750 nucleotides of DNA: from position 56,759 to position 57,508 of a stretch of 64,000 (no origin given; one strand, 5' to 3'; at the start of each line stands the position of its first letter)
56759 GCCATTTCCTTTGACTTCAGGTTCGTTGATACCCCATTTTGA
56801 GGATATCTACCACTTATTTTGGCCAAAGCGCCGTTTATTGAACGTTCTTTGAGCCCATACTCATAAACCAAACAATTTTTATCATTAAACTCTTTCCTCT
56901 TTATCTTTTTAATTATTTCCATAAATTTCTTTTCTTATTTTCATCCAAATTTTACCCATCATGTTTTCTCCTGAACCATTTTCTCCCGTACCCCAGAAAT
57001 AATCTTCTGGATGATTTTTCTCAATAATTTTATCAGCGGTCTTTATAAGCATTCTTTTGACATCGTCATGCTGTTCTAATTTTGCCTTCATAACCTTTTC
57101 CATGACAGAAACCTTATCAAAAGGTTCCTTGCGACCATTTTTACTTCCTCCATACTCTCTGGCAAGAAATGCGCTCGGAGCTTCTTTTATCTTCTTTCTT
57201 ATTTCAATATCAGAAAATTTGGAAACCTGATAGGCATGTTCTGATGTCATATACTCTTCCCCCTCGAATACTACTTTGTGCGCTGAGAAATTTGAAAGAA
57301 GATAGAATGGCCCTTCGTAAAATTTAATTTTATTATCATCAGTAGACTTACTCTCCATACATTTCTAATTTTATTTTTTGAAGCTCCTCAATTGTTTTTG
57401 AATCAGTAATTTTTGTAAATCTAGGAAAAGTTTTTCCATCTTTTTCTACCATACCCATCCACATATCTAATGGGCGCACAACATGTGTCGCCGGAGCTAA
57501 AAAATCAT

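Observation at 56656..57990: Cluster of a cupin, a NADAR/YbiA-family protein and two tandem DUF1653-like paralogs with overlapping genes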

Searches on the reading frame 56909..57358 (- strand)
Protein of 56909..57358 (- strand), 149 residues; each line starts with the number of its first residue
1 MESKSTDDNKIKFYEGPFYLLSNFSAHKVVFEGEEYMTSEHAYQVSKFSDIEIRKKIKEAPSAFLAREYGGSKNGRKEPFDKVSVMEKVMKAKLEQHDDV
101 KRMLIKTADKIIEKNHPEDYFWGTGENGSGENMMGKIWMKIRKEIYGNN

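Call 3: search_protein_families(library=pfam, proteins=[window:56909-57358:-], max_evalue=0.1)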
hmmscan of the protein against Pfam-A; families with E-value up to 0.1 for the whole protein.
window:56909-57358:- (149 aa): 2 families
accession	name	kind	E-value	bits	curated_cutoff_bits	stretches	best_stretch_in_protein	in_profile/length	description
PF08719.17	NADAR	-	3.8e-23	83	35.1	1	13-145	2-162/163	NADAR domain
PF08010.17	Phage_30_3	-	0.00093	19.5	36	1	21-74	7-59/138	Bacteriophage protein GP30.3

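Call 4: search_protein_families(library=ncbifam, proteins=[window:56909-57358:-], max_evalue=0.1)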
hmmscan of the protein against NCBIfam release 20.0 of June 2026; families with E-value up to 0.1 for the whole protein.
window:56909-57358:- (149 aa): 2 families
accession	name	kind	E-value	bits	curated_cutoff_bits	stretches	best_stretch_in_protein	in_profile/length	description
TIGR02464.1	ribofla_fusion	equivalog_domain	2.4e-23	83.1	73.7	1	11-145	1-152/153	riboflavin biosynthesis intermediates N-glycosidase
NF053876.1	DS32_2_antiphage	equivalog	2.2e-12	46.5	240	1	19-147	19-157/181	NADAR family anti-phage protein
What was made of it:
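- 56909..57358 (-): YbiA-type NADAR protein (149 aa), with no N-terminal extension. It carries E40, K47, E113, D119 and W122. TIGR02464 at 83.1 bits against 73.7 (calls 3, 4).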

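Call 13: find_homologous_proteins(query=window:56909-57358:-, max_evalue=0.001)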
Query window:56909-57358:- (149 aa): 71 proteins with E <= 0.001 among 94 candidates.
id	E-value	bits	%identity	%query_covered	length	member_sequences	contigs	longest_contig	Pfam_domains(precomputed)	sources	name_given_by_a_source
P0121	1.5e-93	328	100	100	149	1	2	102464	PF08719.18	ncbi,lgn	-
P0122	7.1e-59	216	71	90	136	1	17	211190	PF08719.18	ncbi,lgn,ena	-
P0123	5.9e-57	210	67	91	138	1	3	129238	PF08719.18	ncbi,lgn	-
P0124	8.4e-56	206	66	91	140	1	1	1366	PF08719.18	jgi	jgi:hypothetical protein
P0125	9.5e-56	206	63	95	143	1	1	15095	PF08719.18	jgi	-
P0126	3.7e-55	204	67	91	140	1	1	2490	PF08010.17,PF08719.18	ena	-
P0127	9.1e-55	203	63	93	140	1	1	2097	PF08719.18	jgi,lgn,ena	-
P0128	9.1e-55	203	66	91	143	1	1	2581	PF08010.17,PF08719.18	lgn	-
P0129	1.0e-54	203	65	91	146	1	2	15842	PF08719.18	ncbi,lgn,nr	ncbi:NADAR family protein [Patescibacteria group bacterium]|nr:MAG: NADAR family protein [Patescibac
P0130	1.7e-54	202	67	91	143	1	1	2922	PF08719.18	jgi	jgi:ribA/ribD-fused uncharacterized protein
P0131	5.9e-54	200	66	92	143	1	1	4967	PF08719.18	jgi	jgi:N-glycosidase YbiA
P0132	8.0e-54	200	65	91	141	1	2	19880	PF08719.18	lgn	-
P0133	4.7e-53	197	64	92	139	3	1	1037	PF08719.18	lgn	-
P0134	5.2e-53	197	63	91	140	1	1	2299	PF08719.18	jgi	jgi:ribA/ribD-fused uncharacterized protein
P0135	1.0e-52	196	62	93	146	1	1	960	PF08719.18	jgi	jgi:hypothetical protein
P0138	9.3e-52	193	65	91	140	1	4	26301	PF08719.18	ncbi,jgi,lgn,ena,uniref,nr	ncbi:MAG: hypothetical protein COU35_05245 [Candidatus Magasanikbacteria bacterium CG10_big_fil_rev_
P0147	1.2e-50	189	60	95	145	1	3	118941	PF08719.18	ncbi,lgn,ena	ncbi:MAG: NADAR family protein [Patescibacteria group bacterium]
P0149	1.4e-50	189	60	92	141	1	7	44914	PF08719.18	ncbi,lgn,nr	ncbi:MAG: NADAR family protein [Candidatus Magasanikbacteria bacterium]|nr:NADAR family protein [Can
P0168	2.6e-45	172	57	91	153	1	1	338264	PF08719.18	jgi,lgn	-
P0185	4.3e-28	116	44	95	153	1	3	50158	PF08719.18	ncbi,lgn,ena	ncbi:MAG: NADAR family protein [Patescibacteria group bacterium]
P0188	1.3e-26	112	46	93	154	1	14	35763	PF08719.18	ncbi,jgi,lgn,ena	-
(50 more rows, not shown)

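Call 14: find_encoding_contigs(protein=P0122, flank=5000, max_places=4)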
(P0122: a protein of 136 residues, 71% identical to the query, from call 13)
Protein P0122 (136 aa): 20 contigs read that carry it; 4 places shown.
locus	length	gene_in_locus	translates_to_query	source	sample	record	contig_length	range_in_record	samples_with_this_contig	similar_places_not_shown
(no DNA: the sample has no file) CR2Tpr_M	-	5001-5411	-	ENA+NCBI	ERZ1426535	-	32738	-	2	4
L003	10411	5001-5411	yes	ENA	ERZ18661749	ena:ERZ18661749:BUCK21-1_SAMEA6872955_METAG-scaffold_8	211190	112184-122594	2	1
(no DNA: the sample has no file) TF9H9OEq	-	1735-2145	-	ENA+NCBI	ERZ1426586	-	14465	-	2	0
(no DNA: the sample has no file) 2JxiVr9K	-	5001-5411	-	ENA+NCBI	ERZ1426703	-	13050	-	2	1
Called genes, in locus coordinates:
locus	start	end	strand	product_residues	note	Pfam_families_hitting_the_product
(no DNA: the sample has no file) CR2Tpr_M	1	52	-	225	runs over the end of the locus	-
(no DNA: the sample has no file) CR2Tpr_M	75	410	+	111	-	PF02482:Ribosomal_S30AE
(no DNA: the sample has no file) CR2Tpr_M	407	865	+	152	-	-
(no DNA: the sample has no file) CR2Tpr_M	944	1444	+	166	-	-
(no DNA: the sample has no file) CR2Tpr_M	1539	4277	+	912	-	PF07517:SecA_DEAD, PF01043:SecA_PP_bind, PF21090:P-loop_SecA, PF07516:SecA_SW, PF02810:SEC-C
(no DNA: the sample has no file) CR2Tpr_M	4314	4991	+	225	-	PF01427:Peptidase_M15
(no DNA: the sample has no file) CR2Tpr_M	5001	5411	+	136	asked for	PF08719:NADAR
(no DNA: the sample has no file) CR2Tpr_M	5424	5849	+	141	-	PF00293:NUDIX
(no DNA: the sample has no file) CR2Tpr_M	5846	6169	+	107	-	PF04266:ASCH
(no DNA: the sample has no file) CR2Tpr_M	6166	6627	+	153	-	PF04677:CwfJ_C_1 (weak), PF11969:DcpS_C, PF01230:HIT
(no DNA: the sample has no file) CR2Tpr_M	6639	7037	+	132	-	-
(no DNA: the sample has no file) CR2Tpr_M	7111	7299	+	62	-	-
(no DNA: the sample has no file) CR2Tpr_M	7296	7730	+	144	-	PF00293:NUDIX, PF14815:NUDIX_4 (weak)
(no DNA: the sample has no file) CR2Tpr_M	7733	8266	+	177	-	PF01931:NTPase_I-T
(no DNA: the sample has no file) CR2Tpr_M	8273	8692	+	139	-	PF00293:NUDIX, PF14815:NUDIX_4 (weak)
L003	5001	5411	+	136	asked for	PF08719:NADAR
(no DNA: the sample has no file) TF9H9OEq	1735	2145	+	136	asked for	PF08719:NADAR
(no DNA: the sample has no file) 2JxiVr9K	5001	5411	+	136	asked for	PF08719:NADAR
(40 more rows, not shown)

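Call 15: find_encoding_contigs(protein=P0123, flank=5000, max_places=3)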
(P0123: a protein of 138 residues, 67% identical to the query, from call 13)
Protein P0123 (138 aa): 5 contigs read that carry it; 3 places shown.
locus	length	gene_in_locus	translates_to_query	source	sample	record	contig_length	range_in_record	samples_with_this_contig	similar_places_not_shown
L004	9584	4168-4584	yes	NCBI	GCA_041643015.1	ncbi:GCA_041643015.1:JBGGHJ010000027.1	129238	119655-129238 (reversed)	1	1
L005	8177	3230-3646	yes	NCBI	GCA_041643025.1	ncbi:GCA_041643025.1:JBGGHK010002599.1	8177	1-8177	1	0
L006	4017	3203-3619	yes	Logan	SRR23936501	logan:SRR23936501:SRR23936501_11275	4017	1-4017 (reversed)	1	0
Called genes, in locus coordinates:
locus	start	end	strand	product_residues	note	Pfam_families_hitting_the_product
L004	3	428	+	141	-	?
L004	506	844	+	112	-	-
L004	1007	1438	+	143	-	PF00719:Pyrophosphatase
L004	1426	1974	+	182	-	PF04229:GrpB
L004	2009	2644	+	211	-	PF03483:B3_4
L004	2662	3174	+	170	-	PF13302:Acetyltransf_3 (weak), PF13420:Acetyltransf_4, PF00583:Acetyltransf_1, PF13673:Acetyltransf_10, PF13508:Acetyltransf_7, PF08445:FR47 (weak)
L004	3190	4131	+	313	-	PF01073:3Beta_HSD (weak), PF01370:Epimerase, PF02719:Polysacc_synt_2 (faint), PF04321:RmlD_sub_bind, PF07993:NAD_binding_4 (faint), PF16363:GDP_Man_Dehyd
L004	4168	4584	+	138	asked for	PF08719:NADAR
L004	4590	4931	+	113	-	PF05899:Cupin_3 (weak), PF02311:AraC_binding (weak), PF07883:Cupin_2 (weak)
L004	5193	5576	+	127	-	PF00293:NUDIX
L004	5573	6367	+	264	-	PF08538:DUF1749 (faint), PF12146:Hydrolase_4, PF20408:Abhydrolase_11 (faint), PF00561:Abhydrolase_1, PF01738:DLH (faint), PF02129:Peptidase_S15 (weak), PF00326:Peptidase_S9, PF10142:PhoPQ_related, +2 more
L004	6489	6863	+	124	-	PF09152:DUF1937, PF14359:DUF4406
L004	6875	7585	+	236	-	PF01467:CTP_transf_like, PF07866:DUF1653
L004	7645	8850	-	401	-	PF01808:AICARFT_IMPCHas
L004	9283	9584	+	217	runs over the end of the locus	PF13807:GNVR (weak)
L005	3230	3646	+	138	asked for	PF08719:NADAR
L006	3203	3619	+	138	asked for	PF08719:NADAR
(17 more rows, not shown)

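Call 16: find_encoding_contigs(protein=P0147, flank=5000, max_places=3)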
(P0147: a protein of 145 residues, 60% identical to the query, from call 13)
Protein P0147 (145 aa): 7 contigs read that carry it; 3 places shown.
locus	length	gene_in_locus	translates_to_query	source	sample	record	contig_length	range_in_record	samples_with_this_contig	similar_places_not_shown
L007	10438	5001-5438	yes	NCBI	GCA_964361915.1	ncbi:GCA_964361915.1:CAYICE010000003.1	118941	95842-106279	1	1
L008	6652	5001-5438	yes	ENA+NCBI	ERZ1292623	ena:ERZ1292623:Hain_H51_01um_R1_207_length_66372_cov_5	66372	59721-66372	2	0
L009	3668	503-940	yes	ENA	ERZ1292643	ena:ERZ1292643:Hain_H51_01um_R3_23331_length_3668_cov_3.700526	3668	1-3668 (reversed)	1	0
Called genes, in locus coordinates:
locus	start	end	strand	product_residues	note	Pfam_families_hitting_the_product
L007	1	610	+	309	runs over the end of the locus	PF01565:FAD_binding_4, PF02873:MurB_C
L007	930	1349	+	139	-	PF02482:Ribosomal_S30AE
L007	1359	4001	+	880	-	PF07517:SecA_DEAD, PF01043:SecA_PP_bind, PF21090:P-loop_SecA, PF07516:SecA_SW, PF02810:SEC-C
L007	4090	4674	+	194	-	-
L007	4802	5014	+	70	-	PF07866:DUF1653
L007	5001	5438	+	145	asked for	PF08719:NADAR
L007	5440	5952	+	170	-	PF00293:NUDIX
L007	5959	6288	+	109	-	-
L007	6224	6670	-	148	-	-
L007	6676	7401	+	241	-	PF00005:ABC_tran, PF13304:AAA_21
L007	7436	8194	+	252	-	PF01061:ABC2_membrane, PF12698:ABC2_membrane_3 (weak)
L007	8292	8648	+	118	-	-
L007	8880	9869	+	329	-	PF01180:DHO_dh (faint)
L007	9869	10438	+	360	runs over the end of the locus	-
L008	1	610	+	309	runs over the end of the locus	PF01565:FAD_binding_4, PF02873:MurB_C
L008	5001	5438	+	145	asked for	PF08719:NADAR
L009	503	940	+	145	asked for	PF08719:NADAR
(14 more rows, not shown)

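Call 25: find_related_loci(query=A2, collection=metagenome_contigs, flank=5000)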
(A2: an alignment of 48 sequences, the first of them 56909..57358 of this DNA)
Query A2 (149 aa) in metagenome_contigs; peptide patterns used: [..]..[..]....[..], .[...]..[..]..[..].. (x = any residue, [..] = any of these).
600 stretches matched a pattern (row limit reached: there are more); 521 encode a relative of the query (tblastn E <= 1e-3); the best 80 are kept; 80 distinct loci.
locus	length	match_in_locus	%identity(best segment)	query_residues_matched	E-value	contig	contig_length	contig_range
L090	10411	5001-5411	64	9-145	6e-61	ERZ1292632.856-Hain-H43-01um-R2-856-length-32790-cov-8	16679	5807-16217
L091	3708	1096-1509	46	11-144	9e-37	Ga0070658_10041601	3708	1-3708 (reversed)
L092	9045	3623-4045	48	8-145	3e-36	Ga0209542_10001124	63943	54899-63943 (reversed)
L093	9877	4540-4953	43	11-144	4e-35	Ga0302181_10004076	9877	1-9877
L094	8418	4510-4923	43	11-144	4e-35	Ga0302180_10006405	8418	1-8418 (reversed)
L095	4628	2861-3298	44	8-145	8e-35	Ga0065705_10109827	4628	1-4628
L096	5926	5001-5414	44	11-144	2e-34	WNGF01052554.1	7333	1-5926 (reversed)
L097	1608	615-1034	46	9-145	8e-35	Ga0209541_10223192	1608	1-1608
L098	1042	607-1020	45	11-144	2e-35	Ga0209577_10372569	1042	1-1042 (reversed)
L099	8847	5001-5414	43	11-144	3e-33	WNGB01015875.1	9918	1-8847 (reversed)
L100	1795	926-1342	43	11-145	2e-33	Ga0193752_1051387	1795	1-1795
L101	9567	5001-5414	47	11-144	4e-33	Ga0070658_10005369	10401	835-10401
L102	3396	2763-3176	42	11-144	1e-32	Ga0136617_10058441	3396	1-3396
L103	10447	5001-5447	43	1-147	2e-32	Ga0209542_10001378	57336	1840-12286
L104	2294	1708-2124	47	9-144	2e-32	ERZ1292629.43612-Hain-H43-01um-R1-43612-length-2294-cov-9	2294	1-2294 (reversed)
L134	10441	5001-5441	42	3-145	8e-30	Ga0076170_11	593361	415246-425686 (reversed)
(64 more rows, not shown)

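Call 31: search_protein_families(library=pfam, proteins=[L004:6875-7585:+, L007:4802-5014:+, L007:5959-6288:+, L004:6489-6863:+], max_evalue=0.01)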
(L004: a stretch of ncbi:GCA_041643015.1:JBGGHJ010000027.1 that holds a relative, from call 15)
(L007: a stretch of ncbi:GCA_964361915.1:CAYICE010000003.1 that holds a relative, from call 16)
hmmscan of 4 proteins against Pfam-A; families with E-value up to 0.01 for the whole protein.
L004:6875-7585:+ (236 aa): 3 families
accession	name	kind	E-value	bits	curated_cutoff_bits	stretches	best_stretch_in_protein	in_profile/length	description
PF07866.17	DUF1653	-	1.6e-27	96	23.5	1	172-232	1-61/62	Protein of unknown function (DUF1653)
PF01467.32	CTP_transf_like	-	2.9e-17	63.5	21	1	14-111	3-94/133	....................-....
PF06574.18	FAD_syn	-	0.0001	22.6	27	1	5-82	3-87/158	FAD synthetase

L007:4802-5014:+ (70 aa): 1 family
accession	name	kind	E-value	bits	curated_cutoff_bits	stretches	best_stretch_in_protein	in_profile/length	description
PF07866.17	DUF1653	-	1.3e-20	74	23.5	1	8-66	1-61/62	Protein of unknown function (DUF1653)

L007:5959-6288:+ (109 aa): 3 families
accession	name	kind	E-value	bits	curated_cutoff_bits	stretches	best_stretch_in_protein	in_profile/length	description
PF14561.12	TPR_20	-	0.00022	21.9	25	1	54-104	20-70/90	Tetratricopeptide repeat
PF16989.10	T6SS_VasJ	-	0.0053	16.7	26.2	1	13-90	171-239/255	Type VI secretion, EvfE, EvfF, ImpA, BimE, VC_A0119, VasJ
PF08203.16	RNA_polI_A14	-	0.0064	17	25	1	17-60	7-50/117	Yeast RNA polymerase I subunit RPA14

L004:6489-6863:+ (124 aa): 3 families
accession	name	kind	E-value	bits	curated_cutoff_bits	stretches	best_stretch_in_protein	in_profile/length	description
PF14359.12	DUF4406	-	1.4e-08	35.4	22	1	4-108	3-91/91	Domain of unknown function (DUF4406)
PF09152.16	DUF1937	-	5.5e-08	33.8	23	1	3-107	2-112/116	Domain of unknown function (DUF1937)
PF24963.1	DUF7768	-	0.0041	17.8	26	1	21-108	12-97/98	Domain of unknown function (DUF7768)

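Call 34: search_solved_structures(query=A2, max_evalue=0.001, show_alignments=2)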
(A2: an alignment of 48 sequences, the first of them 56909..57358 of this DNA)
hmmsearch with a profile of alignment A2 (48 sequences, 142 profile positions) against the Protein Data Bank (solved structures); distinct sequences matched with E-value up to 0.001: 2.
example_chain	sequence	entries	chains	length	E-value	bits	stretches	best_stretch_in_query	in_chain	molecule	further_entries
2b3w_A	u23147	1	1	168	5.2e-34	120.5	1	1-140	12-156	Hypothetical protein ybiA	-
8bau_A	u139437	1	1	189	1.1e-09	41.6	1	4-123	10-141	NADAR domain-containing protein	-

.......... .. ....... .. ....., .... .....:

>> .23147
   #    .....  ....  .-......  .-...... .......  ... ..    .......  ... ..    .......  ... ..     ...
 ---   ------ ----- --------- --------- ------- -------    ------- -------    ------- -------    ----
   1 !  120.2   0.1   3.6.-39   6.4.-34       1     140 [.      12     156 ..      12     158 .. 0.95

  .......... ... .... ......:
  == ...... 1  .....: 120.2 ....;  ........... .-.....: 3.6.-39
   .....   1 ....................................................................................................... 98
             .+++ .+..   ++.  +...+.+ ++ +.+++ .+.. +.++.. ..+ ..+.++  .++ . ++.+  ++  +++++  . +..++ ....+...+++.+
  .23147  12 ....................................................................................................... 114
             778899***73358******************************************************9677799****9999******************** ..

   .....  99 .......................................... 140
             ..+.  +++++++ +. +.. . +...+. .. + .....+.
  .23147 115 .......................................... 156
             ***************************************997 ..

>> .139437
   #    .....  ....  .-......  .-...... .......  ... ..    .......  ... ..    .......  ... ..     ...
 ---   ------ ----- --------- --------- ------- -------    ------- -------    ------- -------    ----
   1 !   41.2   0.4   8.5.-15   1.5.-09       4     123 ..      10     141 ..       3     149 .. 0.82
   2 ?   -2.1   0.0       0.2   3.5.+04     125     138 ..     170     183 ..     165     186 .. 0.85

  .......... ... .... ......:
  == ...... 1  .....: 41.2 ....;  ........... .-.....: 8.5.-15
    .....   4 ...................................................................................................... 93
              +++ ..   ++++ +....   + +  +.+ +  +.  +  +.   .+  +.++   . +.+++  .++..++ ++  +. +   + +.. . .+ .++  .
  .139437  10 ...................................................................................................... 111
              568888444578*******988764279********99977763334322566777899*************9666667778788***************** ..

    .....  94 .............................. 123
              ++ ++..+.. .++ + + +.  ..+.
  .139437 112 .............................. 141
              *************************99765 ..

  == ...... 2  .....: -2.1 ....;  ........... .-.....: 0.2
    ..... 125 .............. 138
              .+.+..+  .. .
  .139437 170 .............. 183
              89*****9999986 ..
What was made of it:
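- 56909..57358 (-): PDB profile search: E. coli YbiA 2b3w at E=5e-34, 8bau at 1e-9 (call 34).
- On NADAR superfamily, YbiA family: The protein is 149 aa. The HMM covers residues 13-145, and the profile match to 2b3w is full length (calls 3, 34).
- Gene identities are in calls 3, 4, 31 and 34.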

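Call 37: find_encoding_contigs(protein=P0149, flank=4000, max_places=2)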
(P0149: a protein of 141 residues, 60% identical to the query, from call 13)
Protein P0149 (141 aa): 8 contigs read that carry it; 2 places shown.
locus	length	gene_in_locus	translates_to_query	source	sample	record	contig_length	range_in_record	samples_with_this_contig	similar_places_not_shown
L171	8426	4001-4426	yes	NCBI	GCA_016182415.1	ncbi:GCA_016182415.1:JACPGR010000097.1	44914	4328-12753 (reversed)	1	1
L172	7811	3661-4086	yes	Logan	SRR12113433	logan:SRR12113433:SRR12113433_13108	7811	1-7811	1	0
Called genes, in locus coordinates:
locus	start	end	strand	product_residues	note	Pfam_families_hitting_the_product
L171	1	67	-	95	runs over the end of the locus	-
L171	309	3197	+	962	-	PF07517:SecA_DEAD, PF01043:SecA_PP_bind, PF21090:P-loop_SecA, PF07516:SecA_SW, PF02810:SEC-C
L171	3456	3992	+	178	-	PF01230:HIT (weak)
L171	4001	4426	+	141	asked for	PF08719:NADAR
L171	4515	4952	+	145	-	PF00293:NUDIX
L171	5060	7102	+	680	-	PF21760:SecD_1st, PF13616:Rotamase_3, PF00639:Rotamase, PF13616:Rotamase_3, PF00639:Rotamase, PF22599:SecDF_P1_head, PF02355:SecD_SecF_C, PF03176:MMPL, +2 more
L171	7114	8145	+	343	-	PF07549:Sec_GG (weak), PF02355:SecD_SecF_C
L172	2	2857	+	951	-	?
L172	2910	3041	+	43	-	-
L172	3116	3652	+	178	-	PF01230:HIT (weak)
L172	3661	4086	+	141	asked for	PF08719:NADAR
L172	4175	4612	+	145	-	PF00293:NUDIX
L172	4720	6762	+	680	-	PF21760:SecD_1st, PF13616:Rotamase_3, PF00639:Rotamase, PF13616:Rotamase_3, PF00639:Rotamase, PF22599:SecDF_P1_head, PF02355:SecD_SecF_C, PF03176:MMPL, +2 more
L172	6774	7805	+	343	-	PF07549:Sec_GG (weak), PF02355:SecD_SecF_C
